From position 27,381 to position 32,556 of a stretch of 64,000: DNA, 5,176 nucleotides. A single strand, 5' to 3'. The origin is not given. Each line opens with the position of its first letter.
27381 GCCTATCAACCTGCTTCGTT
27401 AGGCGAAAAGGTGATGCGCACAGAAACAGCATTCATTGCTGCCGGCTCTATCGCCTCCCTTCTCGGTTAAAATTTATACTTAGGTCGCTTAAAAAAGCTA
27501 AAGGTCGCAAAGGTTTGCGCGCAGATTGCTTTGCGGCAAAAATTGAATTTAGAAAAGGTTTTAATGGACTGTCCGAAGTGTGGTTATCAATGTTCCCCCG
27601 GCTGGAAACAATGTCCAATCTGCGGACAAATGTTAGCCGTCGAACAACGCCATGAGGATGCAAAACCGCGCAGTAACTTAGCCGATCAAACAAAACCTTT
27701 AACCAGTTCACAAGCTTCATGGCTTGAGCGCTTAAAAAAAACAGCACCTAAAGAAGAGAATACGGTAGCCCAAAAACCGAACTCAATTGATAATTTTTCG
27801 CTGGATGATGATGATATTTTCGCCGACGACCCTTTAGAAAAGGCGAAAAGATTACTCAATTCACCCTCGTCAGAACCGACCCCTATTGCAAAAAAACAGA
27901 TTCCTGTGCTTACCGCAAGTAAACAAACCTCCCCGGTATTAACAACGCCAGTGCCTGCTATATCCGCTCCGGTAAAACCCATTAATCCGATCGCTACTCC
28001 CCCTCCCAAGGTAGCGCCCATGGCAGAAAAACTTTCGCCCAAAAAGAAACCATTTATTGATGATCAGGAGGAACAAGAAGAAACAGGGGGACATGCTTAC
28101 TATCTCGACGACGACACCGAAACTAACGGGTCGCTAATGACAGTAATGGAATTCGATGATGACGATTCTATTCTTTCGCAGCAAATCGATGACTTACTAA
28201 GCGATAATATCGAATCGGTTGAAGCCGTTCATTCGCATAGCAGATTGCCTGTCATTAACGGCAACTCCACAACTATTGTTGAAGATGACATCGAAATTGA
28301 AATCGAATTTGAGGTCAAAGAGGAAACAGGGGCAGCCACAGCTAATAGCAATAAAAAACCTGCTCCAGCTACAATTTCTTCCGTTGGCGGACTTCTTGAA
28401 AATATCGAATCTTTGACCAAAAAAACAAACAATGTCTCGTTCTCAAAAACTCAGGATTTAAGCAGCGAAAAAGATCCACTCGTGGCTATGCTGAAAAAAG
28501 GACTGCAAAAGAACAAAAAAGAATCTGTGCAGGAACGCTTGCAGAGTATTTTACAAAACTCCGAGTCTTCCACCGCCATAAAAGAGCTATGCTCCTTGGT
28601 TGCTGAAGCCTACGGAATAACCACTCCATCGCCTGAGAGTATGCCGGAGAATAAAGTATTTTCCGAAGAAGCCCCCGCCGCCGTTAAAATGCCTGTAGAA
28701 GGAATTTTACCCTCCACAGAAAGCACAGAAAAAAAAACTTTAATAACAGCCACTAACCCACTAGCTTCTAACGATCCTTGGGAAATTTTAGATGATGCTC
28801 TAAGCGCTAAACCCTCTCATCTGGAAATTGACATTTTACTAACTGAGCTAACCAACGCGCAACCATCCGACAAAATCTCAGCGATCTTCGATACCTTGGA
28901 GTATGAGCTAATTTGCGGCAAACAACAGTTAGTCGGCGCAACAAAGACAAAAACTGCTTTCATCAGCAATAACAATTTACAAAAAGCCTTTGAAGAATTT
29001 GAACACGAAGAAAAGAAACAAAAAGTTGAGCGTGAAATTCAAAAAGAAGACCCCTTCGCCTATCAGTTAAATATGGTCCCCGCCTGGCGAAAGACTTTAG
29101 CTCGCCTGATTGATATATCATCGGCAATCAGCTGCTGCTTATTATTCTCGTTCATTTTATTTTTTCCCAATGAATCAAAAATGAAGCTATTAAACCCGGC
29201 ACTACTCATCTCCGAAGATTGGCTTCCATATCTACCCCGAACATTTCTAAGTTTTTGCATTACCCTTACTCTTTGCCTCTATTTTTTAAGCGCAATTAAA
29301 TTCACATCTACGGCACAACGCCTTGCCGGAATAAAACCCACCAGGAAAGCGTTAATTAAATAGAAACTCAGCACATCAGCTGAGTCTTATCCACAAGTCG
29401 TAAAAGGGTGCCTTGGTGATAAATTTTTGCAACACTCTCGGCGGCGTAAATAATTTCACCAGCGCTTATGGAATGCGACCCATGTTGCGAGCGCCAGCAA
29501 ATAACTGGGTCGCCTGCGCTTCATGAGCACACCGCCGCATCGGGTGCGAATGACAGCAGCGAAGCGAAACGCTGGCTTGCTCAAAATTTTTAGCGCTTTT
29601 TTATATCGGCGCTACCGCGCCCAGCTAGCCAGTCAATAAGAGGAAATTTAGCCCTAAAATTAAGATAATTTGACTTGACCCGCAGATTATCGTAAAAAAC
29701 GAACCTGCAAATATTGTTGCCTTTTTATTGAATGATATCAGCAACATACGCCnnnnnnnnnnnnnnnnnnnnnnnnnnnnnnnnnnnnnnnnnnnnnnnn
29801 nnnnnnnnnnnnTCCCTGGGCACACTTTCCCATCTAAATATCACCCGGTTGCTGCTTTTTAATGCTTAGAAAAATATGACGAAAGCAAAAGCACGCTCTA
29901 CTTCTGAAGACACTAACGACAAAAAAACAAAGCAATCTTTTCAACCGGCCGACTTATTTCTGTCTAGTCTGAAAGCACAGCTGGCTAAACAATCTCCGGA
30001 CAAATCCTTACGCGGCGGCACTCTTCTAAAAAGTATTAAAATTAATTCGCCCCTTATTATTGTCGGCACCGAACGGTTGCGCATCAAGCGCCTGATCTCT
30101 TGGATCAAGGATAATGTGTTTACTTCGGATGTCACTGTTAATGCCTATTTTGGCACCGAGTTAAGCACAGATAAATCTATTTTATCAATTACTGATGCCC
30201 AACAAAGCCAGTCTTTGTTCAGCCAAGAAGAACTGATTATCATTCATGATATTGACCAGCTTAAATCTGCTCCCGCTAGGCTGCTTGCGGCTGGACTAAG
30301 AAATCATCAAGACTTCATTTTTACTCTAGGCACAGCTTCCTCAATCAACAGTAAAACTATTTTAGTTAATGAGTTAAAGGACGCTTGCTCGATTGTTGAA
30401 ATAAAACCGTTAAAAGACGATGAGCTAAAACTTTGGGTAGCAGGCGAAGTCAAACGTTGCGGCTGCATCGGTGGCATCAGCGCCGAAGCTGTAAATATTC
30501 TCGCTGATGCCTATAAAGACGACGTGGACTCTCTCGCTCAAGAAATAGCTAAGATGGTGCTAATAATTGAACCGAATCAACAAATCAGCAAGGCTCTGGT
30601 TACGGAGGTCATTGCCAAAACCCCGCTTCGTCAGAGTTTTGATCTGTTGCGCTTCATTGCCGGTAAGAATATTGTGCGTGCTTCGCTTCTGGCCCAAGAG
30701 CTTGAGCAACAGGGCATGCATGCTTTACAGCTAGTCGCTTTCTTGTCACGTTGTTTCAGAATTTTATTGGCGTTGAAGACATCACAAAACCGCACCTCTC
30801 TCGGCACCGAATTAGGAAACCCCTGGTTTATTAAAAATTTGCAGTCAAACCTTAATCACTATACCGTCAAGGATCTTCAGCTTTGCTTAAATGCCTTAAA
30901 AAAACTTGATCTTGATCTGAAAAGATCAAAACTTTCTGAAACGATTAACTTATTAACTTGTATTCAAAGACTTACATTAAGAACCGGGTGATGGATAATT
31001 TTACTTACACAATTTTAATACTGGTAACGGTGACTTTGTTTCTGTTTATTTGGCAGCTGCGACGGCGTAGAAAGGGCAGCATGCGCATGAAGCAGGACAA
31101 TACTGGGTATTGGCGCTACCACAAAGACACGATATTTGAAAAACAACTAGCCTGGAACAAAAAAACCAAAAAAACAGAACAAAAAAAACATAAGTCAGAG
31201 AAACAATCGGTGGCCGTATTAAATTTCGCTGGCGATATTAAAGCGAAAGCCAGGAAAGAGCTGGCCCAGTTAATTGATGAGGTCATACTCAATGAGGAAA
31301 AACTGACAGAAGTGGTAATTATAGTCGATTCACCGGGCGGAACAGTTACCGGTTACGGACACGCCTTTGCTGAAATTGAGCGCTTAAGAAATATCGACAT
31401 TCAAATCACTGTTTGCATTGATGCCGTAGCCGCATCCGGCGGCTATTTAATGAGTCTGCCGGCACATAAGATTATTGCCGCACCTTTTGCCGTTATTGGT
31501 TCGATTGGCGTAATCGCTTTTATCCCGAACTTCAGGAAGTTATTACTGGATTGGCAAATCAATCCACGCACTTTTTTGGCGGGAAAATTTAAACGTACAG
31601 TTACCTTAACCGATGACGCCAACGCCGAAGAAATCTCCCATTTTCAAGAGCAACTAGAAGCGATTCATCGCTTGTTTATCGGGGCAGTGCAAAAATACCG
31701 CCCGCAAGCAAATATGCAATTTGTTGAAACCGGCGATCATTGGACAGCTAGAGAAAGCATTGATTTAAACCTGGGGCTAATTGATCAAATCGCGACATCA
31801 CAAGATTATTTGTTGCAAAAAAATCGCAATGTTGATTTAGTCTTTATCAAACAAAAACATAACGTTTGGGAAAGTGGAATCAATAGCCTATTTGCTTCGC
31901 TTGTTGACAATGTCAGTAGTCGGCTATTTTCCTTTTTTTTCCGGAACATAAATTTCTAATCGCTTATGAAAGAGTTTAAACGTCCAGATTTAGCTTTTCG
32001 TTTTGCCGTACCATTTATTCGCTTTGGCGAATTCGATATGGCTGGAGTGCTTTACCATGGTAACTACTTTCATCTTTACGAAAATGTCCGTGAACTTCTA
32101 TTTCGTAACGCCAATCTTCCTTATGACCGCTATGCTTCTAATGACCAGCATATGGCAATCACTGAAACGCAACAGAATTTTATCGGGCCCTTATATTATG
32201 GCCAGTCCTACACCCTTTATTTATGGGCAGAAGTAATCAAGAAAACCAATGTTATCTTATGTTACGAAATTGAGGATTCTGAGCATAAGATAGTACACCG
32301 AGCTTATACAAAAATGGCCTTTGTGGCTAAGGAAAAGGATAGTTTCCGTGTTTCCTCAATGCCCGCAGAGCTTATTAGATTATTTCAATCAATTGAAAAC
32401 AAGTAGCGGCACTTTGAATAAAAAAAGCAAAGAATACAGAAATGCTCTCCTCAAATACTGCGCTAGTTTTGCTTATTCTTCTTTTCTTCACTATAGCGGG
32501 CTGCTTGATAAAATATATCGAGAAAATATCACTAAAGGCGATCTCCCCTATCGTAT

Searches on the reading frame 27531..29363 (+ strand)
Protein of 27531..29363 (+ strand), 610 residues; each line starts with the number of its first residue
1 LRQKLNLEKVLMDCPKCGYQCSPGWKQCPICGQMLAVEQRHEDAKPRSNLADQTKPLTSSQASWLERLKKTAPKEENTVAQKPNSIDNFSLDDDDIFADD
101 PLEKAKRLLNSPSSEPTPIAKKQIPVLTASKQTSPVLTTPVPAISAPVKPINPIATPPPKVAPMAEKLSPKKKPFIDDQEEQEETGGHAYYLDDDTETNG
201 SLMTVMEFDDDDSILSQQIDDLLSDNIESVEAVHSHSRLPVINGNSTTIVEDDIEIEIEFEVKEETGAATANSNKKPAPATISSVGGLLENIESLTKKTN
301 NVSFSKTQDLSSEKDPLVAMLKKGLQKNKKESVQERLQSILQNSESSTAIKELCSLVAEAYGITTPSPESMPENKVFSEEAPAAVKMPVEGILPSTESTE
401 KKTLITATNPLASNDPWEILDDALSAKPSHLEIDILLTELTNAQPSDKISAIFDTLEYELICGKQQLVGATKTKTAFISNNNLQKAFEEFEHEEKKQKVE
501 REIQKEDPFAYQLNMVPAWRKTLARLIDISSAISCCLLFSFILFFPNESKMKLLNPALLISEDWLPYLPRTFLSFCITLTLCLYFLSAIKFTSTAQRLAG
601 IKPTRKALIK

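Call 9: search_protein_families(library=pfam, proteins=[window:27531-29363:+], max_evalue=0.001)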
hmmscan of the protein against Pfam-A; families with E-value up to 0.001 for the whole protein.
window:27531-29363:+ (610 aa): 1 family
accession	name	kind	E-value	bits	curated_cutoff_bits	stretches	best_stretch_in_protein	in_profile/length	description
PF13240.11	Zn_Ribbon_1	-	0.00013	22.1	25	1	14-33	2-21/23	zinc-ribbon domain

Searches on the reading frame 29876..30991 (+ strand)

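Call 9: search_protein_families(library=pfam, proteins=[window:29876-30991:+], max_evalue=0.001)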
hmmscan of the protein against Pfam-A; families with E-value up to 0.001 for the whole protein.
window:29876-30991:+ (371 aa): 1 family
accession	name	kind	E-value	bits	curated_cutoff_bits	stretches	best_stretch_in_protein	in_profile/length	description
PF21694.2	DNA_pol3_delta_C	-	2.4e-10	40.9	27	1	254-359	4-114/121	DNA polymerase III delta subunit, C-terminal domain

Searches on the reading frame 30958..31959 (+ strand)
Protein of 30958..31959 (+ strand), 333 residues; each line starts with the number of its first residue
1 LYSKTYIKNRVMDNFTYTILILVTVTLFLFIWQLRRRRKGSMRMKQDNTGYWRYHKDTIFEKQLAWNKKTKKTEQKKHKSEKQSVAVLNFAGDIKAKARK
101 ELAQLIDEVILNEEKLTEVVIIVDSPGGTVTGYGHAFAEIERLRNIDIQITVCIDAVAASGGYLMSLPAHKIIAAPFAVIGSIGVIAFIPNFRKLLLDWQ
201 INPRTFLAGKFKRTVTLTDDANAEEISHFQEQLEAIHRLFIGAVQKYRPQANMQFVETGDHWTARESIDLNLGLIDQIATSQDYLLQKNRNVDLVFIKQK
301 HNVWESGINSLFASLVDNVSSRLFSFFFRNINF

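Call 9: search_protein_families(library=pfam, proteins=[window:30958-31959:+], max_evalue=0.001)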
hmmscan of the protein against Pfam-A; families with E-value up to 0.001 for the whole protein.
window:30958-31959:+ (333 aa): 3 families
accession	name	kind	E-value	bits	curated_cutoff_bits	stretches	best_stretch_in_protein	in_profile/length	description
PF01343.23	Peptidase_S49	-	2.1e-29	102.9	24.9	1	144-290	3-149/154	Peptidase family S49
PF08496.15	Peptidase_S49_N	-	3.6e-16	60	27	1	16-137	15-144/147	Peptidase family S49 N-terminal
PF25145.1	NfeD1b_N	-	1.7e-05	25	40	1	98-186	11-98/189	NfeD1b, N-terminal domain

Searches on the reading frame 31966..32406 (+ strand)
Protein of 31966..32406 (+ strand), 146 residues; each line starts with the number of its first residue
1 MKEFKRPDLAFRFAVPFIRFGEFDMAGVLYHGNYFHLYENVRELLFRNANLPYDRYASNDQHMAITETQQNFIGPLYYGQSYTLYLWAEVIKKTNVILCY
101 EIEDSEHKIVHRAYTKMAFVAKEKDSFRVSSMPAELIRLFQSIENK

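Call 100: search_protein_families(library=pfam, proteins=[window:31966-32406:+], max_evalue=0.01)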
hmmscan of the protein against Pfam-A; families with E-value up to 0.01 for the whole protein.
window:31966-32406:+ (146 aa): 2 families
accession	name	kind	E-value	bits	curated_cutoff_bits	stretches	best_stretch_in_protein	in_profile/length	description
PF13279.12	4HBT_2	-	1.3e-09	39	25.5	1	19-136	2-118/122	Thioesterase-like superfamily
PF03061.28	4HBT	-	3.4e-07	30.9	20.6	1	27-107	2-75/79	Thioesterase superfamily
